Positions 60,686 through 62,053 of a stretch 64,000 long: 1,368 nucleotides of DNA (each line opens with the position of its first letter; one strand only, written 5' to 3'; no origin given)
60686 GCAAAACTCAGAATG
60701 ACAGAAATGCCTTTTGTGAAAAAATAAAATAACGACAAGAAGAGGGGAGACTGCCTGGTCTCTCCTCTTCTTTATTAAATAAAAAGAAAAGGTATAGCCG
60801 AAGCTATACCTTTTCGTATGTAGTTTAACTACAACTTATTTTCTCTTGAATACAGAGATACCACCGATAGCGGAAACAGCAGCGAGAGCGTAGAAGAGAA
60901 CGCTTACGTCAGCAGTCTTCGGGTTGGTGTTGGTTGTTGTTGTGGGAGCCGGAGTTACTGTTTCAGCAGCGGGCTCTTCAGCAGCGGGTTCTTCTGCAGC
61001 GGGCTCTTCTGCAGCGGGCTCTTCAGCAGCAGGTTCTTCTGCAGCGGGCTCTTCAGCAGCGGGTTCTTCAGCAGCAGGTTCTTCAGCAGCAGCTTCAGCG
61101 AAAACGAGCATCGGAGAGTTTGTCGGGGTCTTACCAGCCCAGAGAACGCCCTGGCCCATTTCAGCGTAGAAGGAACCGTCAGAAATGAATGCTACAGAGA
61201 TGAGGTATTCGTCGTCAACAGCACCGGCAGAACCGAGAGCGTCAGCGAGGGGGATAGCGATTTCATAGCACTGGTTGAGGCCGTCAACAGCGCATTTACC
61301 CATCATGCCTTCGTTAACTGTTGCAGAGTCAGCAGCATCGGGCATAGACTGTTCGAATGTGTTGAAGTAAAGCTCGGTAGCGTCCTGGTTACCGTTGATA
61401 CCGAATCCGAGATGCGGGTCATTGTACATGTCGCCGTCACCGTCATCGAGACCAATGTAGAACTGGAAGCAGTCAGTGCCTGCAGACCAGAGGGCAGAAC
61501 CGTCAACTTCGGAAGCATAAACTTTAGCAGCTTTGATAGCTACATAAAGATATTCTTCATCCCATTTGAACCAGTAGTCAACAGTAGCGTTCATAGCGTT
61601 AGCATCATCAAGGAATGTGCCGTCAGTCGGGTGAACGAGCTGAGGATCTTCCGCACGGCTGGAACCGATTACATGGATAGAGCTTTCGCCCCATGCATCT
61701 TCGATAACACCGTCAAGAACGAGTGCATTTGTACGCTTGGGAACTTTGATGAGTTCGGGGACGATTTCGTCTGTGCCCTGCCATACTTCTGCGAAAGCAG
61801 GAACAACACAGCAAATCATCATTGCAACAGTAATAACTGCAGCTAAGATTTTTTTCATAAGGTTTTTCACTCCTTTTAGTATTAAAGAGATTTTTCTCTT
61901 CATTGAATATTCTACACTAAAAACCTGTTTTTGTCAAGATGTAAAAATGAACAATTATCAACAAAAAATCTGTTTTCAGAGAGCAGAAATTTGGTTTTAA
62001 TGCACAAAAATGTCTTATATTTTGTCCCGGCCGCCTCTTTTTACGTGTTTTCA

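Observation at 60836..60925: Non-canonical C-terminal sorting-signal-like module (NPKTAD-VSVLF-TM-KRK) shared with an unrelated protein 8 kb away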

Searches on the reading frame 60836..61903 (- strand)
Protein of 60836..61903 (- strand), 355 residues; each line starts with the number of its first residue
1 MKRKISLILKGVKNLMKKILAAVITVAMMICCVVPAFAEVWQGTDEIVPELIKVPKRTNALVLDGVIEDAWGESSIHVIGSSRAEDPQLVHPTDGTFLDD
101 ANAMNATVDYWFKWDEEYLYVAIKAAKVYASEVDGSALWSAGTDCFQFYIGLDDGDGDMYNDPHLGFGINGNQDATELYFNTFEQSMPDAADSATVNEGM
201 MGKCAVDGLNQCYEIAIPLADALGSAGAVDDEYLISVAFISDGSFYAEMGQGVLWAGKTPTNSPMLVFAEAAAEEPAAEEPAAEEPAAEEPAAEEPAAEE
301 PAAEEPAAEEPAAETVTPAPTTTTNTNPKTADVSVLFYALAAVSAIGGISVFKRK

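Call 3: search_protein_families(library=ncbifam, proteins=[window:60836-61903:-], max_evalue=10)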
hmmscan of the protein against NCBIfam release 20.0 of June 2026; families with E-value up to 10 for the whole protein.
window:60836-61903:- (355 aa): 4 families
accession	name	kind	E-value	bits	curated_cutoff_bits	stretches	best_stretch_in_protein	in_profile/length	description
NF046106.1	ResusProRpf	equivalog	0.01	15.5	180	1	269-316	148-195/258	resuscitation-promoting factor Rpf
NF033761.1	gliding_GltJ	equivalog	0.039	13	450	1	256-326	393-462/671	adventurous gliding motility protein GltJ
NF040486.1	SrfA_fam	subfamily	0.97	8.8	150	1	269-322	252-304/438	SrfA family protein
NF038053.1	hist_H1_lk_Burk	equivalog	3.7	7.8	80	1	271-331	124-186/195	histone H1-like DNA-binding protein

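Call 4: search_protein_families(library=pfam, proteins=[window:60836-61903:-], max_evalue=10)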
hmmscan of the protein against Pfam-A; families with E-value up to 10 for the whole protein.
window:60836-61903:- (355 aa): 1 family
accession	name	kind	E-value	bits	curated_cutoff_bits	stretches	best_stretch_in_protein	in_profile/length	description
PF02095.21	Extensin_1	-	0.075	13.3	105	1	272-314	85-127/171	Extensin-like protein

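Call 7: find_homologous_proteins(query=window:60836-61903:-)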
Query window:60836-61903:- (355 aa): 35 proteins with E <= 0.001 among 6789 candidates.
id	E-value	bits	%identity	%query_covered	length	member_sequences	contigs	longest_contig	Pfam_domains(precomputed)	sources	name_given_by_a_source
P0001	2.3e-205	699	86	96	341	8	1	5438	-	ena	-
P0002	5.0e-169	580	70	96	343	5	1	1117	-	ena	-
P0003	3.9e-157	541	66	96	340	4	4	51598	-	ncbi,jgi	jgi:hypothetical protein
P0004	2.1e-126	440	60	96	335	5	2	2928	-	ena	-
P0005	3.0e-120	420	62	96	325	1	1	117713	-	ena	-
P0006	8.7e-111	388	55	96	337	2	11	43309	-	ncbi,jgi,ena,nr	ncbi:MAG: hypothetical protein E7477_07340 [Ruminococcaceae bacterium]|nr:hypothetical protein [Osci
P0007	7.4e-105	369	52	96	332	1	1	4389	-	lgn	-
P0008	4.5e-95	337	66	68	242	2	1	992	-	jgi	jgi:hypothetical protein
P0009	4.7e-90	320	63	66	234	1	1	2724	-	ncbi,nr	ncbi:MAG: hypothetical protein IJB44_01870, partial [Clostridia bacterium]|nr:hypothetical protein [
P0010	7.5e-37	145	-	-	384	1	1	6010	-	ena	-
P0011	1.3e-33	135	30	14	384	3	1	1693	-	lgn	-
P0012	6.9e-31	126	81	16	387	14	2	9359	-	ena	-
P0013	1.3e-23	102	80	11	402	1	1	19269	-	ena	-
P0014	1.4e-19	89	56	18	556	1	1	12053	PF07382.17,PF02095.22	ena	-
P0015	1.1e-17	82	29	6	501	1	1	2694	PF02095.22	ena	-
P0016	3.8e-14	71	83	11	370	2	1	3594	-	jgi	-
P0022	1.5e-8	52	79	11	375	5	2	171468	-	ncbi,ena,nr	ncbi:MAG: hypothetical protein J6D42_04640 [Clostridia bacterium]|nr:hypothetical protein [Clostridi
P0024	5.8e-8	50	79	11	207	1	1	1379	PF01640.24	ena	-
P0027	1.3e-7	49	90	8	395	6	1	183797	-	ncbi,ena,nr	ncbi:MAG: hypothetical protein J6D42_03185 [Clostridia bacterium]|nr:hypothetical protein [Clostridi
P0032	8.6e-5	40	48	25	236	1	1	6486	-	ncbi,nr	ncbi:MAG: hypothetical protein II650_02510, partial [Clostridia bacterium]|nr:hypothetical protein [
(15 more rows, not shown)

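Call 18: find_encoding_contigs(protein=P0022, flank=10000, max_places=3)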
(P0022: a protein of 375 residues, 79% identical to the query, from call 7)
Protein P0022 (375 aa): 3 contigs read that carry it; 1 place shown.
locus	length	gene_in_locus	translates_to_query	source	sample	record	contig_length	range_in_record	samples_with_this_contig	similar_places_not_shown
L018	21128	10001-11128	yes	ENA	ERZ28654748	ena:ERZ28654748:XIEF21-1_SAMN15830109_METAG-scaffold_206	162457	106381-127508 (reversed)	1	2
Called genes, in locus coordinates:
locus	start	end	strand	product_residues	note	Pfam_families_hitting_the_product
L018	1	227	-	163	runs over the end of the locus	PF00694:Aconitase_C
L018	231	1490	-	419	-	PF00330:Aconitase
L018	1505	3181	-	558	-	PF00682:HMGL-like, PF22615:IPMS_D2, PF08502:LeuA_dimer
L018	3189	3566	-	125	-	PF01042:Ribonuc_L-PSP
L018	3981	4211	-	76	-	-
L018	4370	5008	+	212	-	PF00702:Hydrolase, PF13419:HAD_2, PF13242:Hydrolase_like (faint)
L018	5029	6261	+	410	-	PF07690:MFS_1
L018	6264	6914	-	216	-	PF13739:PdaC, PF11738:DUF3298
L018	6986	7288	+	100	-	-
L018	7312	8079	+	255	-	PF03372:Exo_endo_phos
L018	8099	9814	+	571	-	PF00664:ABC_membrane, PF00005:ABC_tran, PF02463:SMC_N (weak)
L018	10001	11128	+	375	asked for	-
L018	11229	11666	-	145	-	PF13420:Acetyltransf_4, PF13673:Acetyltransf_10, PF00583:Acetyltransf_1, PF13508:Acetyltransf_7, PF08445:FR47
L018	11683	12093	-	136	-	PF01451:LMWPc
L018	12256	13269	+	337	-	PF02543:Carbam_trans_N (faint), PF00814:TsaD, PF22521:HypF_C_2 (weak)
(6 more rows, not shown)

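Call 50: search_protein_families(library=pfam, proteins=[P0001, P0006, P0012, P0016, P0027, P0013, P0024, P0032], max_evalue=1)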
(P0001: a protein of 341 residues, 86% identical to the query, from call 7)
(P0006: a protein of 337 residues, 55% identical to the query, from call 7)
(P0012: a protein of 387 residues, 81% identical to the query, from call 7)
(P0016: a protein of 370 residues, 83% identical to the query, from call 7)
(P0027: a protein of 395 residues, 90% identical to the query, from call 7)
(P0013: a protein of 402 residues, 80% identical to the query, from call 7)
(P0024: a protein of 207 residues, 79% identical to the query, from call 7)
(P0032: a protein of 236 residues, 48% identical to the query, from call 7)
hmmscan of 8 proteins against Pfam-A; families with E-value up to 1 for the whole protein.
P0001 (341 aa): 1 family
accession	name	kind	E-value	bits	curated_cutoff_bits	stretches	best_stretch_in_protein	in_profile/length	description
PF02095.21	Extensin_1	-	0.011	15.9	105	1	254-300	77-123/171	Extensin-like protein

P0006 (337 aa): 2 families
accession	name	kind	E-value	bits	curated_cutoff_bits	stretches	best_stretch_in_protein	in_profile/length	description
PF06452.16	CBM9_1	-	4.9e-05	23.7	23.4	1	92-208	31-133/185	Carbohydrate family 9 binding domain-like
PF05887.16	Trypan_PARP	-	0.045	14.2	100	1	262-327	64-130/134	Procyclic acidic repetitive protein (PARP)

P0012 (387 aa): 1 family
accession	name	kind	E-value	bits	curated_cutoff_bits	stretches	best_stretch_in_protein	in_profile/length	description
PF06097.16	DUF945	-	0.0019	17.8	26.8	1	1-39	1-37/460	Bacterial protein of unknown function (DUF945)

P0016 (370 aa): 1 family
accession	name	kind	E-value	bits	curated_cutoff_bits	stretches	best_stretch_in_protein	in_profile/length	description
PF06097.16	DUF945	-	0.19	11.2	26.8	1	1-45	1-43/460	Bacterial protein of unknown function (DUF945)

P0027 (395 aa): 1 family
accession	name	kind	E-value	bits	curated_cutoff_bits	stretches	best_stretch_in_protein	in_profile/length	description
PF10749.14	DUF2534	-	0.017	15.7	22.4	1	7-34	12-39/80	Protein of unknown function (DUF2534)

P0013 (402 aa): 1 family
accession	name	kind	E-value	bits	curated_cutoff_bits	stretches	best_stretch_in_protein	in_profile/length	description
PF12693.12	GspL_C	-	0.2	11.9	29.6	1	15-49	6-40/158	GspL periplasmic domain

P0024 (207 aa): 1 family
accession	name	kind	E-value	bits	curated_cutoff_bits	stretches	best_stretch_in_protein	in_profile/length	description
PF01640.23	Peptidase_C10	-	6.9e-19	69.3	26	1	3-67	130-194/194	Peptidase C10 family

P0032 (236 aa): 1 family
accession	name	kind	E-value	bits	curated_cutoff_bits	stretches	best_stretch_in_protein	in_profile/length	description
PF15623.11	CT47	-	0.13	12.7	27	1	159-201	214-254/279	Cancer/testis gene family 47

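Call 66: predict_structure(alignment_id=A4)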
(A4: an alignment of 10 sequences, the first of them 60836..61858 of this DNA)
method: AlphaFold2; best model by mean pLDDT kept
length: 340 residues; sequences in the alignment: 10
mean_pLDDT: 66.2   pTM: 0.63
mean pLDDT of the five models: 66.2, 63.5, 63.3, 62.3, 61.5
residues with pLDDT >= 90: 67; 70-90: 103; 50-70: 51; < 50: 119
segments of 3 or more residues with pLDDT < 50: 14-28, 67-89, 260-340
pLDDT, mean of each block of 10 residues (from residue 1): 67 46 42 84 88 89 61 40 43 90 94 71 67 81 72 83 86 89 92 87 93 90 71 68 78 80 41 40 41 38 34 34 40 34
secondary structure, 60 per line:
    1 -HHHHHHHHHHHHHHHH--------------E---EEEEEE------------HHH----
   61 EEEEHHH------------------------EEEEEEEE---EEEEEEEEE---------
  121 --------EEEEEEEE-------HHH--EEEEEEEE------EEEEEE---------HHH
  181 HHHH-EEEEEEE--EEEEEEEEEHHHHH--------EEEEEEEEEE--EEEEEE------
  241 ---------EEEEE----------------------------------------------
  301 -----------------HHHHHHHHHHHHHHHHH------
elements in order: H2-17 E36-41 E61-64 E92-99 E103-111 E129-136 E149-156 E163-168 H178-184 E186-192 E195-203 H204-208 E217-226 E229-234 E250-254 H318-334

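Call 70: fold_search(model_id=the predicted structure, library=pdb)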
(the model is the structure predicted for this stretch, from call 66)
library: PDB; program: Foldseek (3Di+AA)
matches with E <= 10: 626; with E <= 0.001: 7
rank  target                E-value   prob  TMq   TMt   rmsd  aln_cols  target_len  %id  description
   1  7nwn                  5.9e-08  1.00  0.43  0.70   4.7       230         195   14  A carbohydrate binding module family 9 (CBM9) from Caldicellulsiruptor kristjanssonii (released 2021-07-07)
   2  1i82_A                8.2e-08  1.00  0.42  0.70   4.9       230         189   16  FAMILY 9 CARBOHYDRATE-BINDING MODULE FROM THERMOTOGA MARITIMA XYLANASE 10A WITH CELLOBIOSE (released 2001-06-13)
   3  7nwo                  1.2e-07  1.00  0.40  0.67   5.2       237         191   14  A carbohydrate binding module family 9 (CBM9) from Caldicellulosiruptor kristjanssonii in complex with glucose (released 2021-07-07)
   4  4jpq_A                2.6e-06  1.00  0.32  0.47   5.7       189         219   13  Crystal structure of a putative carbohydrate-binding protein (BACUNI_03838) from Bacteroides uniformis ATCC 8492 at 2. (released 2013-04-17)
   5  4jpq_B                4.8e-06  1.00  0.32  0.47   5.7       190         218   14  Crystal structure of a putative carbohydrate-binding protein (BACUNI_03838) from Bacteroides uniformis ATCC 8492 at 2. (released 2013-04-17)
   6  2ivf_C                6.9e-05  1.00  0.33  0.49   5.2       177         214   11  Ethylbenzene dehydrogenase from Aromatoleum aromaticum (released 2006-09-14)
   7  7b04_C                1.7e-04  1.00  0.37  0.42   8.3       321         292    7  Structure of Nitrite oxidoreductase (Nxr) from the anammox bacterium Kuenenia stuttgartiensis. (released 2021-07-14)
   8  7b04_O                3.6e-03  0.99  0.29  0.34  11.2       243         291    8  Structure of Nitrite oxidoreductase (Nxr) from the anammox bacterium Kuenenia stuttgartiensis. (released 2021-07-14)
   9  4qi3_A                3.3e-02  0.51  0.20  0.29   8.4       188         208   11  Cytochrome domain of Myriococcum thermophilum cellobiose dehydrogenase, MtCYT (released 2015-07-15)
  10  1yhi                  3.5e-02  0.08  0.09  0.12  19.2       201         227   13  Uncyclized precursor structure of S65A Y66S R96A GFP variant (released 2005-02-15)
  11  2dd9_A                4.6e-02  0.10  0.10  0.14  18.8       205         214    7  A mutant of GFP-like protein from Chiridius poppei (released 2007-01-23)
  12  5ltq_O                4.9e-02  0.08  0.10  0.15  19.2       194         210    7  Structure of the Yellow Fluorescent Protein lanYFP from Branchiostoma lanceolatum at pH 7.5 (released 2016-12-07)
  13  2dd7_B                5.2e-02  0.08  0.09  0.14  18.6       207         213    8  A GFP-like protein from marine copepod, Chiridius poppei (released 2007-01-23)
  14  2g6x_D                5.2e-02  0.08  0.09  0.13  19.5       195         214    7  Crystal structure of a novel green fluorescent protein from marine copepod Pontellina plumata (released 2006-03-28)
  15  9xvv_C                5.4e-02  0.57  0.19  0.10   9.8       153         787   10  Maltoheptaose-bound Arabidopsis ISA2-ISA1-ISA1 heterotrimer (released 2026-04-08)
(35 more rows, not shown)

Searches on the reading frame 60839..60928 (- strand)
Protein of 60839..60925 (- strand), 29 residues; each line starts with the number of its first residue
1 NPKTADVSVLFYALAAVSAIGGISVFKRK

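Call 21: search_protein_representatives(alignment_id=A2)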
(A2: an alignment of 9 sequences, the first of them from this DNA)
Query: 9 sequences, 30 profile positions. Proteins with E-value up to 0.001 (for the whole library): 15; up to 1e-10: 8; up to 1e-30: 0. The best 15 are listed.
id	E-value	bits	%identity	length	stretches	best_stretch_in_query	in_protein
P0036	1.3e-16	76.1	-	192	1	1-30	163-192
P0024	1.4e-16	76.0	-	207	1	1-30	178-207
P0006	2.4e-16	75.3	-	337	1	1-30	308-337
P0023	2.4e-16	75.3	-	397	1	1-30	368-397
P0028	2.6e-16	75.1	-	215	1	1-30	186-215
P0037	6.0e-14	67.6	-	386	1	1-30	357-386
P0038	1.3e-13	66.5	-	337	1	1-30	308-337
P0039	3.5e-11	58.7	-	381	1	2-30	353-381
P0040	7.2e-09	51.3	-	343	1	1-30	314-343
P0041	1.3e-08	50.5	-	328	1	1-30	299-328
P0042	8.7e-08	47.9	-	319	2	1-30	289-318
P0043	7.2e-07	44.9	-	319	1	1-25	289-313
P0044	7.9e-06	41.6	-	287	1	1-24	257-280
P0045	6.9e-05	38.6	-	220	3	4-24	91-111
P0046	8.9e-04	35.0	-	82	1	2-23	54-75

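Call 24: find_encoding_contigs(protein=P0041, flank=10000, max_places=3)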
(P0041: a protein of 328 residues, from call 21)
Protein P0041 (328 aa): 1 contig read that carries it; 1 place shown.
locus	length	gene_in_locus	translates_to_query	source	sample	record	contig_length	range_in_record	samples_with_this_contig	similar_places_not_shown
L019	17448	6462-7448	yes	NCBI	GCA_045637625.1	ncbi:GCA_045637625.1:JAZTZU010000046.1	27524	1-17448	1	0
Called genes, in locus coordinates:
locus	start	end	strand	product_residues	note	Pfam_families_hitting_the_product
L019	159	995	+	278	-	PF01048:PNP_UDP_1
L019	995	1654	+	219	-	PF01522:Polysacc_deac_1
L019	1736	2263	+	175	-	PF13240:Zn_Ribbon_1, PF13248:Zn_ribbon_3 (weak), PF09685:MamF_MmsF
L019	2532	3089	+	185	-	PF07155:ECF-ribofla_trS, PF12822:ECF_trnsprt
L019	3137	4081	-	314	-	PF01145:Band_7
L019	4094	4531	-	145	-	PF01957:NfeD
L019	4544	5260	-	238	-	PF09365:DUF2461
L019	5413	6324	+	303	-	PF10114:PocR, PF00165:HTH_AraC (weak), PF12833:HTH_18, PF00165:HTH_AraC (weak)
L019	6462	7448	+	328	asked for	PF06452:CBM9_1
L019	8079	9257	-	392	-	PF00390:malic, PF03949:Malic_M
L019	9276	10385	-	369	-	PF02615:Ldh_2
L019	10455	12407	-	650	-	PF01120:Alpha_L_fucos (faint), PF14871:GHL6, PF08532:Glyco_hydro_42M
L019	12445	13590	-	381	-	PF01098:FTSW_RODA_SPOVE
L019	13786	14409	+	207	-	PF01551:Peptidase_M23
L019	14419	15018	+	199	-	PF02163:Peptidase_M50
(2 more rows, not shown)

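Call 25: find_encoding_contigs(protein=P0042, flank=10000, max_places=3)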
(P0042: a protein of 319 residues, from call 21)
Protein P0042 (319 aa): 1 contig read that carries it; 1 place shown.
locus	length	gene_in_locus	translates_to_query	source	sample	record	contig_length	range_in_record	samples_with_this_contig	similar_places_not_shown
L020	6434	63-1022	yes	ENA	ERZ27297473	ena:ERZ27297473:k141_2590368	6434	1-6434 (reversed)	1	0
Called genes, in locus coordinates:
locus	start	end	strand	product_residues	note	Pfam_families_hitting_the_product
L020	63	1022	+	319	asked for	PF06452:CBM9_1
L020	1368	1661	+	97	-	-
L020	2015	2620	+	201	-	-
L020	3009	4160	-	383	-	PF00155:Aminotran_1_2, PF01041:DegT_DnrJ_EryC1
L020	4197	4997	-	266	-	PF02811:PHP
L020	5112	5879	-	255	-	PF01261:AP_endonuc_2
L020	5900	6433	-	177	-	?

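Call 26: find_encoding_contigs(protein=P0043, flank=10000, max_places=3)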
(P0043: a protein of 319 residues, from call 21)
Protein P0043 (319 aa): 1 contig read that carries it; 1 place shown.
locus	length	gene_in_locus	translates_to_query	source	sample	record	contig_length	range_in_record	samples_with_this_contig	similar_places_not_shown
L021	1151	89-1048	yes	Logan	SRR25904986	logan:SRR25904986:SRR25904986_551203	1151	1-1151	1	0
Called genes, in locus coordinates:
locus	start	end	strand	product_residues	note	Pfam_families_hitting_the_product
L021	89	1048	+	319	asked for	PF06452:CBM9_1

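Call 42: find_encoding_contigs(protein=P0044, flank=10000, max_places=3)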
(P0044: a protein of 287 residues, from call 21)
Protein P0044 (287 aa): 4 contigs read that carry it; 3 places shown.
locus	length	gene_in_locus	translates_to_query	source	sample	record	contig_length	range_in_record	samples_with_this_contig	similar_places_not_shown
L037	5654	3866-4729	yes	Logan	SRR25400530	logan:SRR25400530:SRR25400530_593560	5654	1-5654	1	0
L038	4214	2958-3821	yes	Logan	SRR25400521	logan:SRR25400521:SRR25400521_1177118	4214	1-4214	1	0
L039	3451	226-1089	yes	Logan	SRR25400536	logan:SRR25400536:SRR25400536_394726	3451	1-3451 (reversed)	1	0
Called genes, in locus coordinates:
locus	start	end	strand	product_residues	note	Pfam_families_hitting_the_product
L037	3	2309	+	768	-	?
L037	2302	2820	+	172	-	PF13353:Fer4_12, PF04055:Radical_SAM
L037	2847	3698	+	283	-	PF10114:PocR, PF12833:HTH_18, PF00165:HTH_AraC (weak)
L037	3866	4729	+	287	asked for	PF06452:CBM9_1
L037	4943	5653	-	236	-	?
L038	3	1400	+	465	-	?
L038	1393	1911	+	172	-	PF13353:Fer4_12, PF04055:Radical_SAM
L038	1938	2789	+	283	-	PF10114:PocR, PF12833:HTH_18, PF00165:HTH_AraC (weak)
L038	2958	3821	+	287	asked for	PF06452:CBM9_1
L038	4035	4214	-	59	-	?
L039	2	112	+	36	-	?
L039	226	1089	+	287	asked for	PF06452:CBM9_1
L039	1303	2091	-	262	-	PF13349:DUF4097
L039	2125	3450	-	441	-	?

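Call 43: find_encoding_contigs(protein=P0046, flank=10000, max_places=3)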
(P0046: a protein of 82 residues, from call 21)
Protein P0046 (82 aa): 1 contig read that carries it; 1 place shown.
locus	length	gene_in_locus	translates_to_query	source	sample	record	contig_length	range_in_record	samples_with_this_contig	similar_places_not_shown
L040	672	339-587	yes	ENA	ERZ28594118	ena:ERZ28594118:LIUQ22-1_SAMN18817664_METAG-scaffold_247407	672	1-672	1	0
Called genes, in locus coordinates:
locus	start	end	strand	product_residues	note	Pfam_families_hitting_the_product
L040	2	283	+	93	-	?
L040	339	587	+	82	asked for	-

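Call 44: find_encoding_contigs(protein=P0040, flank=10000, max_places=3)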
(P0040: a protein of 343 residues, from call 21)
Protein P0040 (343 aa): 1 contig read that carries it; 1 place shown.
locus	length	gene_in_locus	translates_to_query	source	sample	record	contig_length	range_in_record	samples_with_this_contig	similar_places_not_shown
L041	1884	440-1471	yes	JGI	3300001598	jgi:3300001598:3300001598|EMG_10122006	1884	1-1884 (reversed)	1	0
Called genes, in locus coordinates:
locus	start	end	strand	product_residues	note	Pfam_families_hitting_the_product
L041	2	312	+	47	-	?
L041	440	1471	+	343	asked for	-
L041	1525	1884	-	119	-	?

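Call 50: search_protein_families(library=pfam, proteins=[P0038, P0040], max_evalue=1)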
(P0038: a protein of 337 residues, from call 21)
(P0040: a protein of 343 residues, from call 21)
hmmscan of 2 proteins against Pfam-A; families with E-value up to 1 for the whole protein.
P0038 (337 aa): 3 families
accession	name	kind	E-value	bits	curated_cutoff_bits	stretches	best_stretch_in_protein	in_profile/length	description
PF15623.11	CT47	-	0.2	12.1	27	1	258-295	196-244/279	Cancer/testis gene family 47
PF02095.21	Extensin_1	-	0.34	11.1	105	1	259-305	79-125/171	Extensin-like protein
PF00746.26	Gram_pos_anchor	-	0.94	9.9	20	0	310-337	10-38/43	LPXTG cell wall anchor motif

P0040 (343 aa): 1 family
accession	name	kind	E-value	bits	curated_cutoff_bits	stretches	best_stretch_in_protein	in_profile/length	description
PF15623.11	CT47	-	0.58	10.5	27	1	263-305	205-248/279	Cancer/testis gene family 47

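Call 77: search_protein_families(library=ncbifam, proteins=[window:60839-60925:-], max_evalue=10)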
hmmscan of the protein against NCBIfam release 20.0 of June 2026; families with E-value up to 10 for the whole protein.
seq(29 aa): 2 families
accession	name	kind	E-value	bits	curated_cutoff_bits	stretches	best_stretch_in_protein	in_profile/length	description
TIGR03063.1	srtB_target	domain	0.025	14.5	18.15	1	1-20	1-22/29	sortase B protein-sorting domain-containing protein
TIGR01167.1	LPXTG_anchor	domain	0.039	14.6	15.9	1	2-29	3-32/34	LPXTG cell wall anchor domain-containing protein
